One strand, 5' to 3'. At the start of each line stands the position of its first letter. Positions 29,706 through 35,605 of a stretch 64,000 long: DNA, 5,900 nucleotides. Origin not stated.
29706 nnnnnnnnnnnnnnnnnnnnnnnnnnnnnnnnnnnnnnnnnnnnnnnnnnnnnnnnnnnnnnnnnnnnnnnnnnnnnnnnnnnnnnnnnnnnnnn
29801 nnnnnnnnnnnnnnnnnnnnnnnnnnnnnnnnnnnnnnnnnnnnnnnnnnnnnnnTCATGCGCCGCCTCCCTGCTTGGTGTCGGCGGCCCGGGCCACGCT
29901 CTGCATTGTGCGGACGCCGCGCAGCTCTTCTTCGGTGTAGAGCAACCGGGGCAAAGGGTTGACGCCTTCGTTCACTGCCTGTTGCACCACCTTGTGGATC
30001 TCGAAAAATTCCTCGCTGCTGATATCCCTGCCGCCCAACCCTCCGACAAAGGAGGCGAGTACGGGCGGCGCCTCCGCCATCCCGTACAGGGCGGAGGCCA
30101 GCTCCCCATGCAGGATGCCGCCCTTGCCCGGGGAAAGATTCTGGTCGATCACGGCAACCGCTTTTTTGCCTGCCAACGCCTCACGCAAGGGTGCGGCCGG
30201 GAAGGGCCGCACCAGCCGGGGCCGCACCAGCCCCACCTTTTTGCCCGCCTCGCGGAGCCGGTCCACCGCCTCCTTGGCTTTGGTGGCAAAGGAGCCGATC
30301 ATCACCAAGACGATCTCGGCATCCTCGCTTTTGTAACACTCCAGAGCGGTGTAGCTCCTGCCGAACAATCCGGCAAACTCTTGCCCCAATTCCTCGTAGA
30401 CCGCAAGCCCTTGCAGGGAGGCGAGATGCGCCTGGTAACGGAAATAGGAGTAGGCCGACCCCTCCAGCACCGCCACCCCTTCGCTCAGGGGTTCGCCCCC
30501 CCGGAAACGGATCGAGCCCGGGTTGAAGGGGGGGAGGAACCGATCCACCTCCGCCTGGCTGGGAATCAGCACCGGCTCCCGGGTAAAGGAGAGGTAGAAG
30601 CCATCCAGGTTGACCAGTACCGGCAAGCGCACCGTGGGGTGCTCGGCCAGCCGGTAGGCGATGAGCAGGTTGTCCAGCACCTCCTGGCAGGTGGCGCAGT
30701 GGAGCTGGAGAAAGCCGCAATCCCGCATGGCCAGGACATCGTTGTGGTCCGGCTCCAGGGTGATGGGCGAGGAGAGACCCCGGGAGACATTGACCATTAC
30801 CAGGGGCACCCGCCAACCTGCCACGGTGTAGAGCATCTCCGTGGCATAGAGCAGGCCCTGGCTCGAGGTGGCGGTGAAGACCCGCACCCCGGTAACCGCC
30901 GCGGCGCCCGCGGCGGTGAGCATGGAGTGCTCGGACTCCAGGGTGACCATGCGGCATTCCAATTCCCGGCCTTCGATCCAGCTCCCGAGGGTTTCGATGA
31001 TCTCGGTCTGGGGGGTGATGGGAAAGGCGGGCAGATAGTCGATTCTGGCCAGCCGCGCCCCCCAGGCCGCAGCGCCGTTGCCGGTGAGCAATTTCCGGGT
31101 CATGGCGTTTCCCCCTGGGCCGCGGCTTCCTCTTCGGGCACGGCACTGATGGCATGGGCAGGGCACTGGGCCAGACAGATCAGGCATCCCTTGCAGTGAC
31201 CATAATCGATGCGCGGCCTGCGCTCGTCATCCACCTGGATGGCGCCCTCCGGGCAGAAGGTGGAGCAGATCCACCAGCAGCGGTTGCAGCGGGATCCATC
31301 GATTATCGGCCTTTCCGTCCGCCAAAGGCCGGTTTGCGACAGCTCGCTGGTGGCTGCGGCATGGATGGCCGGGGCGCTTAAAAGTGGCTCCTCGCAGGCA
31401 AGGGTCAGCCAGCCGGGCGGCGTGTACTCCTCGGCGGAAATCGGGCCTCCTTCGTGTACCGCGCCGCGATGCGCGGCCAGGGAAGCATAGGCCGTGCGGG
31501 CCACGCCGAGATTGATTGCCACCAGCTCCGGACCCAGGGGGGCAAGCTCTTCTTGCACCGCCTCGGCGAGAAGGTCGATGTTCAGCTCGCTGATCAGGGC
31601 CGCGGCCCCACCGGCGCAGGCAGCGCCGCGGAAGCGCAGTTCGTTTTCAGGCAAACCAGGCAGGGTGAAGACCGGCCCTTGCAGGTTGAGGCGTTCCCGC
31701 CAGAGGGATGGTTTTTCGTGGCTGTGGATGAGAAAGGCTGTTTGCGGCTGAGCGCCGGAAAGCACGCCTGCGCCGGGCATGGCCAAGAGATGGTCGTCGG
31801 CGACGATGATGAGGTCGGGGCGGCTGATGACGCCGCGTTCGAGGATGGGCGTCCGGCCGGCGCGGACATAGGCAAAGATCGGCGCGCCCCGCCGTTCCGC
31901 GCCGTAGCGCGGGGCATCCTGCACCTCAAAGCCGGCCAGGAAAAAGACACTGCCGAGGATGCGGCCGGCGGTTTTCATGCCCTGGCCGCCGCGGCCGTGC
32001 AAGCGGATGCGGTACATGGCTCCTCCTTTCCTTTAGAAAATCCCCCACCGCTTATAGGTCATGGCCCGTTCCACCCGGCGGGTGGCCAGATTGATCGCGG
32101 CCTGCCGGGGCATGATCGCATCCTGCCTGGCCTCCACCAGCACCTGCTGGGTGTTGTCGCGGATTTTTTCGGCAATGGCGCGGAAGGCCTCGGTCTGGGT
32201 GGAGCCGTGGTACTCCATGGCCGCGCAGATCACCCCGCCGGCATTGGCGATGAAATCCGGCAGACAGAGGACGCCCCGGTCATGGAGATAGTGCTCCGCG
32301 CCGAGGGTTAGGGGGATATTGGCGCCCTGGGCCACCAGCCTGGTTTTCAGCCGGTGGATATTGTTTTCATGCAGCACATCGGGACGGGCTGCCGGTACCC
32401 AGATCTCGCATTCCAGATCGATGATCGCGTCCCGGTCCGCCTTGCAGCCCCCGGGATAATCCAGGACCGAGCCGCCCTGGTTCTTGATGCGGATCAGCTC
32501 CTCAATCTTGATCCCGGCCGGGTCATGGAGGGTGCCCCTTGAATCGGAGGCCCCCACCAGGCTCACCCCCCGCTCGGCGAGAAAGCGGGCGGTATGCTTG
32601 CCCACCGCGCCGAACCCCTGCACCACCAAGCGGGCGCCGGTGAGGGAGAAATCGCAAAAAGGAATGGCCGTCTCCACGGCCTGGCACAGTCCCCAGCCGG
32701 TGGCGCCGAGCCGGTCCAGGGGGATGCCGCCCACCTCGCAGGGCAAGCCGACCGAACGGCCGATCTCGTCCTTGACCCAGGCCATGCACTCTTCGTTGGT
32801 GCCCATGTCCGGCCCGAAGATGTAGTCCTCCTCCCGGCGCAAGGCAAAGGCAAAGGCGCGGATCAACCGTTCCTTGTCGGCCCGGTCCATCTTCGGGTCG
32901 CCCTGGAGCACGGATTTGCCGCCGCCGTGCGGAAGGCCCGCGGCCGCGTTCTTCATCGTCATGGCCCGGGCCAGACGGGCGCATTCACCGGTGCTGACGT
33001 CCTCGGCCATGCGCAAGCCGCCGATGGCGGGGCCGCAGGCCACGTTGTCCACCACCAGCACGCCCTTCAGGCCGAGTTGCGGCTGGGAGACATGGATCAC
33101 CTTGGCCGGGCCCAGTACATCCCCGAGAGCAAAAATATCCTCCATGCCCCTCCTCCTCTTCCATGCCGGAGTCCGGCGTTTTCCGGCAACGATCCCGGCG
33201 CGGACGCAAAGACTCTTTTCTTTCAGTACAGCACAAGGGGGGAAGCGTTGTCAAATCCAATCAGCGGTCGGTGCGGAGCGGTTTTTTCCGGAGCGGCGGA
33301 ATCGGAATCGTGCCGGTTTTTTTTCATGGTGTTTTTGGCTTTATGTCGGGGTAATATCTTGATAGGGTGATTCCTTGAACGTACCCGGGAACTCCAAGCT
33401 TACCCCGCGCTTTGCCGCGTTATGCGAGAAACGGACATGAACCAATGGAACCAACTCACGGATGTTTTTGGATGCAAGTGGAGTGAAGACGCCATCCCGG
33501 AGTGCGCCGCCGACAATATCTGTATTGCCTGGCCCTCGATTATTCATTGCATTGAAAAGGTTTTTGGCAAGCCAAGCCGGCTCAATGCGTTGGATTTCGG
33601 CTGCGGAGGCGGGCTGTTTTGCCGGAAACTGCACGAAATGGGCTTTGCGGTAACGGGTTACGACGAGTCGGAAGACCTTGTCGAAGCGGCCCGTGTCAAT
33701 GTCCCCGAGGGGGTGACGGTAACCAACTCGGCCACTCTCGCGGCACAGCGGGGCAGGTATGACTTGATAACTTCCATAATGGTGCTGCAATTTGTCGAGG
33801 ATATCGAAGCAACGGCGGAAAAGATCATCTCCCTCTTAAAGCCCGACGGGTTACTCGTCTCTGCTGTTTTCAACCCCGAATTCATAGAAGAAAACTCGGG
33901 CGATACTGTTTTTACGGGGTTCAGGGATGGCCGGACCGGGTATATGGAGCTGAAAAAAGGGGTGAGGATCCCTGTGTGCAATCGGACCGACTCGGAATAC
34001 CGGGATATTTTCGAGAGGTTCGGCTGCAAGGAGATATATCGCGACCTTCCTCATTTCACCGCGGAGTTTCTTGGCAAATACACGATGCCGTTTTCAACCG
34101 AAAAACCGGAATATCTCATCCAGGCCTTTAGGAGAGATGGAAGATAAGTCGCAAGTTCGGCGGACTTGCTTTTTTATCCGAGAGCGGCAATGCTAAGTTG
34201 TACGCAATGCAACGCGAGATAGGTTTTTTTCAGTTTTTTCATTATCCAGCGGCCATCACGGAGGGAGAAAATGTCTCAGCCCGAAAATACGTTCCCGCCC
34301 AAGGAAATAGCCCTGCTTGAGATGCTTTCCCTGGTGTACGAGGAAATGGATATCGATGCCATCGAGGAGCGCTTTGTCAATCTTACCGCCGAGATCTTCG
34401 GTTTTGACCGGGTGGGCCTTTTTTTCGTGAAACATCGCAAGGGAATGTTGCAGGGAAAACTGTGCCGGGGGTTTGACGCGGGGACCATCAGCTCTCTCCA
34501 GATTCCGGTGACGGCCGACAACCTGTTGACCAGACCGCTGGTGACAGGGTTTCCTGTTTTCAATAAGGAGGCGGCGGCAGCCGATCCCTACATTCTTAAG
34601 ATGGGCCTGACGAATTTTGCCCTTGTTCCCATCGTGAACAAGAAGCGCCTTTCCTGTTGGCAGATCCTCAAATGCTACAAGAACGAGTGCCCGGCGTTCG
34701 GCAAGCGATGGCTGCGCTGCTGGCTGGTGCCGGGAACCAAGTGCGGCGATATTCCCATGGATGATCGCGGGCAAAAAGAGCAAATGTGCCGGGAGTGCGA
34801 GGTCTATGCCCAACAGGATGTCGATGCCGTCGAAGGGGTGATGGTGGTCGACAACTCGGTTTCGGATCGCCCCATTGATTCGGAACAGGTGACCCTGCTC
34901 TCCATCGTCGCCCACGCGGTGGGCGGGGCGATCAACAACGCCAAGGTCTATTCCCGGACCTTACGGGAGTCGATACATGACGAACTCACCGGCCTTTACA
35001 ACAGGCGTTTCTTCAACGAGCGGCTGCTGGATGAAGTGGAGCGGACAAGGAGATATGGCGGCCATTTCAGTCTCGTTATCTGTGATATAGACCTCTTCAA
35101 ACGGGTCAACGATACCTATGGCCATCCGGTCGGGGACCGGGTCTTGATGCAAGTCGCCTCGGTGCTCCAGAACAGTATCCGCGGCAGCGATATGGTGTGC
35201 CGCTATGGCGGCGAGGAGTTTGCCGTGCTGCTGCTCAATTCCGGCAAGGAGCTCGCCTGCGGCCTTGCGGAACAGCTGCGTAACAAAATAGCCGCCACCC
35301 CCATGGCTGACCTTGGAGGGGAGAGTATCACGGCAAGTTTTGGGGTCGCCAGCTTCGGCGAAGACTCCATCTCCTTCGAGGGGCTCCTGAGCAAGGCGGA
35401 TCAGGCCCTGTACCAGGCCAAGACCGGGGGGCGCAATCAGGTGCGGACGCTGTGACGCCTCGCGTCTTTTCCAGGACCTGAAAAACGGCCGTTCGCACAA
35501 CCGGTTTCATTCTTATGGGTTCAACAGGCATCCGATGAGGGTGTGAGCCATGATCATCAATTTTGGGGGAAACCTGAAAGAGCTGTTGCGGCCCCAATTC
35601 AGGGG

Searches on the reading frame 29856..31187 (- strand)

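Call 38: search_protein_families(library=ncbifam, proteins=[window:29856-31187:-], max_evalue=1e-10)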
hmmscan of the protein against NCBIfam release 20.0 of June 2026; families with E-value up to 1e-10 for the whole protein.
window:29856-31187:- (443 aa): 12 families
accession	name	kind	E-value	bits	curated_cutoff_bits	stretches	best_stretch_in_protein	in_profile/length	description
NF040682.1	PorA_Arch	equivalog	5.7e-108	361.3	550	1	30-404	2-374/387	pyruvate synthase subunit PorA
NF006233.0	PRK08367.1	equivalog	1.4e-89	300.7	625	1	31-407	4-378/394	pyruvate ferredoxin oxidoreductase subunit alpha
NF007201.0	PRK09622.1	equivalog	6.2e-85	285.5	590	1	34-409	13-386/405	2-oxoacid:ferredoxin oxidoreductase subunit alpha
NF006232.0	PRK08366.1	equivalog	2.1e-83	280.1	646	1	29-408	5-381/394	2-ketoisovalerate ferredoxin oxidoreductase subunit alpha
NF045764.1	PhenlGlyoxDHPadG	equivalog_domain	5.5e-80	268.8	700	1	35-405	6-383/398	NADH-dependent phenylglyoxylate dehydrogenase subunit alpha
NF045791.1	OxalOxredalpha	equivalog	1.5e-72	244.9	500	1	30-406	3-380/395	oxalate oxidoreductase subunit alpha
TIGR02176.1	pyruv_ox_red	equivalog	2.7e-36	124.9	911.35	1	34-395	4-372/1167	pyruvate:ferredoxin (flavodoxin) oxidoreductase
NF005507.0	PRK07119.1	subfamily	1.2e-35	122.9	399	1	29-351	2-308/352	3-methyl-2-oxobutanoate dehydrogenase subunit VorB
NF006412.0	PRK08659.1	equivalog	5.6e-34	117.9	411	1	29-215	3-190/378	2-oxoacid:acceptor oxidoreductase subunit alpha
TIGR03710.1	OAFO_sf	subfamily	2.1e-27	96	482.75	2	29-137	191-297/561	2-oxoacid:acceptor oxidoreductase subunit alpha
NF007206.0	PRK09627.1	equivalog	1.6e-23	83.2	579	1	34-215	6-188/375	2-oxoglutarate synthase subunit alpha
NF041170.1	Oxoac_fdxalpha_Archa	equivalog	1.4e-13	50.1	800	0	283-356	513-587/636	2-oxoacid:ferredoxin oxidoreductase subunit alpha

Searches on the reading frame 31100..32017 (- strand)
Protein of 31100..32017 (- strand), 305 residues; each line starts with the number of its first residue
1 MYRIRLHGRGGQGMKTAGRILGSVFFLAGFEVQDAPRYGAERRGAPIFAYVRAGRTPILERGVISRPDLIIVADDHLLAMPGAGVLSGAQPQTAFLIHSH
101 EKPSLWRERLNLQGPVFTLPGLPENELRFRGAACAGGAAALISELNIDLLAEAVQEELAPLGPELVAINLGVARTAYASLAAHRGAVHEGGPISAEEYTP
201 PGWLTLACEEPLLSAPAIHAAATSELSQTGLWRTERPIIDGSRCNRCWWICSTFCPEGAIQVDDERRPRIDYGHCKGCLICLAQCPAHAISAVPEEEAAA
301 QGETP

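Call 38: search_protein_families(library=ncbifam, proteins=[window:31100-32017:-], max_evalue=1e-10)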
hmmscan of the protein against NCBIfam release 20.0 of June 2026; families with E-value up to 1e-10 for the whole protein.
window:31100-32017:- (305 aa): 13 families
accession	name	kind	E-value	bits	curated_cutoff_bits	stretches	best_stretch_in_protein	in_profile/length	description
TIGR02175.1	PorC_KorC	subfamily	2e-26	92.8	81.1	1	1-178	1-173/177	2-oxoacid:acceptor oxidoreductase, gamma subunit, pyruvate/2-ketoisovalerate family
TIGR02179.1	PorD_KorD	subfamily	1.1e-23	83.2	60.05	1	222-296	5-78/78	2-oxoacid:acceptor oxidoreductase, delta subunit, pyruvate/2-ketoisovalerate family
NF040684.1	PorD_Arch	equivalog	9.3e-22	76.9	120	1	218-296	8-85/85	pyruvate synthase subunit PorD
NF040683.1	PorC_Meth_Thtga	equivalog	8.1e-21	74.5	270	1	1-101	1-99/177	pyruvate synthase subunit PorC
NF045790.1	OxalOxreddelta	equivalog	2.7e-20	72.8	230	1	225-295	243-311/316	oxalate oxidoreductase subunit delta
NF006321.0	PRK08534.1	equivalog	3.3e-20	72.5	225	1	1-114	1-112/181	pyruvate ferredoxin oxidoreductase subunit gamma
NF007203.0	PRK09624.1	equivalog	1.6e-18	66.9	171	1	220-295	29-103/105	pyuvate ferredoxin oxidoreductase subunit delta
NF007202.0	PRK09623.1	equivalog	4.2e-18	65.6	166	1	222-296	31-104/105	3-methyl-2-oxobutanoate dehydrogenase subunit delta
NF045762.1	PhenlGlyoxDHPadE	equivalog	5.3e-17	62.3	300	1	1-101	1-99/187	NADH-dependent phenylglyoxylate dehydrogenase subunit gamma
NF010632.0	PRK14029.1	equivalog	6e-17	61.9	335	1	1-79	1-79/185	pyruvate/ketoisovalerate ferredoxin oxidoreductase subunit gamma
NF004497.0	PRK05844.1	equivalog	2.3e-13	50.2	243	1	1-114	1-113/186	pyruvate flavodoxin oxidoreductase subunit gamma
NF007204.0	PRK09625.1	equivalog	1.3e-12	47.9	125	1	224-293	41-109/133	pyruvate flavodoxin oxidoreductase subunit delta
NF045763.1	PhenlGlyoxDHPadF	equivalog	9.2e-11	41.8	150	0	227-290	16-77/78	NADH-dependent phenylglyoxylate dehydrogenase subunit delta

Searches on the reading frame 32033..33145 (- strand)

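Call 38: search_protein_families(library=ncbifam, proteins=[window:32033-33145:-], max_evalue=1e-10)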
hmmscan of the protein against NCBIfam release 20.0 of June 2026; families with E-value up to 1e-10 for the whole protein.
window:32033-33145:- (370 aa): 6 families
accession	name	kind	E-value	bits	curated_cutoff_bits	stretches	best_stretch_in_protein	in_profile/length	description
NF040817.1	GdhA_Arch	equivalog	1.5e-58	199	750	1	28-367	56-416/419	glutamate dehydrogenase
NF041398.1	GluDhGdhB_Halo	equivalog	1.4e-52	179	620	1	36-363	61-404/410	glutamate dehydrogenase GdhB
NF006929.0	PRK09414.1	equivalog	7.1e-33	114.2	536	1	30-334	81-405/445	NADP-specific glutamate dehydrogenase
NF035922.1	Trp_DH_ScyB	equivalog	1.2e-32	113.2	600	1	10-363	8-344/346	tryptophan dehydrogenase ScyB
NF010634.0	PRK14031.1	equivalog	2.1e-18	66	822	1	28-336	75-402/444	NADP-specific glutamate dehydrogenase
NF010633.0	PRK14030.1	subfamily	9.2e-18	64.5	743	1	29-335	76-402/445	glutamate dehydrogenase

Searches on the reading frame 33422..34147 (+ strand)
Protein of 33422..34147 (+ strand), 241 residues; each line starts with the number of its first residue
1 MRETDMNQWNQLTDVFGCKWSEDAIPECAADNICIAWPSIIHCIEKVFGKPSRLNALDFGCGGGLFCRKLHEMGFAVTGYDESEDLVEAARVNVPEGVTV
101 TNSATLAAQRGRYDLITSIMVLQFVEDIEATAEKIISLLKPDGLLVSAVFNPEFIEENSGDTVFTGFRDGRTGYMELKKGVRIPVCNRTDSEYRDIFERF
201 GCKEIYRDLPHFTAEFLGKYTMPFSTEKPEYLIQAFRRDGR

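Call 38: search_protein_families(library=ncbifam, proteins=[window:33422-34147:+], max_evalue=1e-10)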
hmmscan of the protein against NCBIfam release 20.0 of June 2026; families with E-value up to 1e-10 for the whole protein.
window:33422-34147:+ (241 aa): 2 families
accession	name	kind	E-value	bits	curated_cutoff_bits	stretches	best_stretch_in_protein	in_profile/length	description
TIGR01983.1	UbiG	equivalog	3.6e-15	55.9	102.95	1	52-153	49-157/228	bifunctional 2-polyprenyl-6-hydroxyphenol methylase/3-demethylubiquinol 3-O-methyltransferase UbiG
TIGR02072.1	BioC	equivalog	1.7e-12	47.7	184.95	1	50-157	32-142/244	malonyl-ACP O-methyltransferase BioC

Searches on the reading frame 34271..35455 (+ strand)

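Call 38: search_protein_families(library=ncbifam, proteins=[window:34271-35455:+], max_evalue=1e-10)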
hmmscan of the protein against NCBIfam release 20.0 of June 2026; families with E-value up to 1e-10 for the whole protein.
window:34271-35455:+ (394 aa): 20 families
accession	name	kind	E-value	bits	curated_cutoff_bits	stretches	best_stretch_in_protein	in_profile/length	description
TIGR00254.1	GGDEF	domain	6.6e-53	178.8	37.4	1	233-392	4-165/168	diguanylate cyclase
NF038266.1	diguan_SiaD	equivalog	4.7e-52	176.9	290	1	232-391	91-252/252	biofilm regulation diguanylate cyclase SiaD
NF007135.0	PRK09581.1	equivalog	3.1e-48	164.7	474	1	229-392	287-453/457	PleD family two-component system response regulator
NF007380.0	PRK09894.1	equivalog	9.9e-45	153.1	256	1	220-391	116-284/296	diguanylate cyclase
NF051473.1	DigCycDgcsShew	equivalog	1.1e-40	139.9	400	1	177-390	79-287/291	diguanylate cyclase DgcS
NF047654.1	DiguCycDgcRLepto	equivalog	1.7e-39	135.5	500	1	227-391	125-293/295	diguanylate cyclase DgcR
NF041606.1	dguan_cyc_DgcA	equivalog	4e-39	134.5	370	1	210-391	158-336/340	diguanylate cyclase DgcA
NF007423.1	PRK09966.1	equivalog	1.4e-37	129.5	325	1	232-384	237-390/390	diguanylate cyclase DgcN/YfiN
NF007298.0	PRK09776.1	equivalog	5.7e-33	113.9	1135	1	224-392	673-843/1111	diguanylate cyclase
NF011955.1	PRK15426.1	equivalog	1.1e-32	113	408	1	229-391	392-558/564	cellulose biosynthesis regulator diguanylate cyclase DgcQ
NF007599.0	PRK10245.1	equivalog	1.8e-31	109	402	1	224-391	200-367/371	diguanylate cyclase AdrA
NF045675.1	PhdiestaseDibA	equivalog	7e-30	103.9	980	1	234-389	203-359/623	phosphodiesterase DibA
NF040885.1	diguan_DgcJ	equivalog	8.2e-30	104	500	1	225-388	332-490/493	diguanylate cyclase DgcJ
NF047872.1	GGDEF_GdpS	equivalog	2.1e-24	86.4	400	1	224-391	177-347/355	GGDEF domain-containing protein GdpS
NF053781.1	cdiGMPphdstlr2612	equivalog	2.4e-23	81.8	1600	1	222-386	828-994/1268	Tlr1612 family c-di-GMP phosphodiesterase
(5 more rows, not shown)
